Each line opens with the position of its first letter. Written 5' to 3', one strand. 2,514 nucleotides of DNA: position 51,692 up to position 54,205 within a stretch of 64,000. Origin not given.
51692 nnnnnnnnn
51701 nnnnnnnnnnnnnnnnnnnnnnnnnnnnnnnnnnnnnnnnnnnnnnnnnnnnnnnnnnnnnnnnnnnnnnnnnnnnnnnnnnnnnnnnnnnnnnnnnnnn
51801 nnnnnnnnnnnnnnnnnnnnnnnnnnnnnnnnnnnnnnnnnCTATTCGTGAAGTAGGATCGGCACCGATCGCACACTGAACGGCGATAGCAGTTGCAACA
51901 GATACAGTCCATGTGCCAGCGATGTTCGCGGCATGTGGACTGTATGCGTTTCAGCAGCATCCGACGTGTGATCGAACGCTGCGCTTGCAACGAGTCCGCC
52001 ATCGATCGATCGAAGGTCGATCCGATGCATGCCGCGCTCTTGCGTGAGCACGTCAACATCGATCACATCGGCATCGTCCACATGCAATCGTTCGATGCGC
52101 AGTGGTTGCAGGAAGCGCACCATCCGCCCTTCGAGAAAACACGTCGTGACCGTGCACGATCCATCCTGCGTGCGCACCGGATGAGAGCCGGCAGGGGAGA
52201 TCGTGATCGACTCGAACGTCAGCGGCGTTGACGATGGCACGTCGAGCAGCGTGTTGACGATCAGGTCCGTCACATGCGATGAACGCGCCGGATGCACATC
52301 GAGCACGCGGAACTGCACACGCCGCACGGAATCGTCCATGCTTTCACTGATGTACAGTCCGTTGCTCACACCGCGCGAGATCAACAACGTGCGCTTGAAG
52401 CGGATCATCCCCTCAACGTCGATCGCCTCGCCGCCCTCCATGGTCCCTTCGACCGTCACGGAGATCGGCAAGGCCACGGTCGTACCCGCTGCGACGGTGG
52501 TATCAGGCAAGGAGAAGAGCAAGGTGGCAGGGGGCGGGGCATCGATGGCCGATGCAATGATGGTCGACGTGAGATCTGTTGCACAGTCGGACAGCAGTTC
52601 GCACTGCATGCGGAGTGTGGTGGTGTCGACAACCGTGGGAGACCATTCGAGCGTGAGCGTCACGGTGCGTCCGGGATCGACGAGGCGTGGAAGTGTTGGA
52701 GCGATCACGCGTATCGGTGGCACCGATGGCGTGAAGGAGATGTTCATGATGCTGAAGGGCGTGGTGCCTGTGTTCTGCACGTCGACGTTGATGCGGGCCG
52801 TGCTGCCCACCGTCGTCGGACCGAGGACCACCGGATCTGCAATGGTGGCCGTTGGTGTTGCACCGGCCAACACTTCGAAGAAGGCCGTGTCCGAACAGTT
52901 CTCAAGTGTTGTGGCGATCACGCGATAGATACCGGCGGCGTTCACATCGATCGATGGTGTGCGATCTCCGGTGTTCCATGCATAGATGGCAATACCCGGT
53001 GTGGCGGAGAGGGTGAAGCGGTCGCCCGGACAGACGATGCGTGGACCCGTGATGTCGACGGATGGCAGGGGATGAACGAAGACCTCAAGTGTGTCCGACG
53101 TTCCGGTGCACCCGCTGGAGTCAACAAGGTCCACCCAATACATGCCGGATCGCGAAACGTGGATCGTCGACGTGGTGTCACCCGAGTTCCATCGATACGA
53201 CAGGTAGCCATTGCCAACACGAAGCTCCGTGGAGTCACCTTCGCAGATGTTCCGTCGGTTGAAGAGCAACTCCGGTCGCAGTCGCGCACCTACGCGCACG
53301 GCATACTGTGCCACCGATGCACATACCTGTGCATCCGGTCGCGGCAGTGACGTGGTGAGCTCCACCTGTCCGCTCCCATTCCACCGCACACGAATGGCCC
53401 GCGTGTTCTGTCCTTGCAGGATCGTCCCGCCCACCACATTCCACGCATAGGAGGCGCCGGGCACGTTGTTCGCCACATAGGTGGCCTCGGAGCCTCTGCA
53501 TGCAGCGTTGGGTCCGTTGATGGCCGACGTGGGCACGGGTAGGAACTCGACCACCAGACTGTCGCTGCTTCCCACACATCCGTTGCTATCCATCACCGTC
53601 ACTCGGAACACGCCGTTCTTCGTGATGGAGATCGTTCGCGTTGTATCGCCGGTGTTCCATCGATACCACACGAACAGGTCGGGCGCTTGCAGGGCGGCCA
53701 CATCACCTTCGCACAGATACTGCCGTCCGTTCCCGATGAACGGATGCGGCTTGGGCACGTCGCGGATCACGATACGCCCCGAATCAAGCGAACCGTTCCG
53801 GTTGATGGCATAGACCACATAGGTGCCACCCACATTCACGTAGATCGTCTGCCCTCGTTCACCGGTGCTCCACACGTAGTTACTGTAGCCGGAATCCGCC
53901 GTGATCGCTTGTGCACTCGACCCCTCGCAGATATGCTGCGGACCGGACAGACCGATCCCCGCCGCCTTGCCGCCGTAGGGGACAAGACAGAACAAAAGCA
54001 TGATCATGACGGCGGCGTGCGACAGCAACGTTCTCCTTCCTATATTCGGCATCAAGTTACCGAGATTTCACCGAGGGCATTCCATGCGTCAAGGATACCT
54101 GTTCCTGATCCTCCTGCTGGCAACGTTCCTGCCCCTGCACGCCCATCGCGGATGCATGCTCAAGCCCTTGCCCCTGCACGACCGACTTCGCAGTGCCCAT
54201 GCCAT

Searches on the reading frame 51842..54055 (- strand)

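Call 8: search_protein_families(library=pfam, proteins=[window:51842-54055:-])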
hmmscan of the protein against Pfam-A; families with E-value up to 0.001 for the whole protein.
window:51842-54055:- (737 aa): 3 families
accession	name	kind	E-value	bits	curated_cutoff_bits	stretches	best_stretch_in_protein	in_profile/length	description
PF19408.5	PKD_6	-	4.7e-12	46.5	25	1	173-234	2-67/82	PKD-like domain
PF19081.6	Ig_7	-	1e-05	26.1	27.3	0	266-329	8-84/84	Ig-like domain CHU_C associated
PF15780.11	ASH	-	0.00017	22.1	27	0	409-475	14-78/98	Abnormal spindle-like microcephaly-assoc'd, ASPM-SPD-2-Hydin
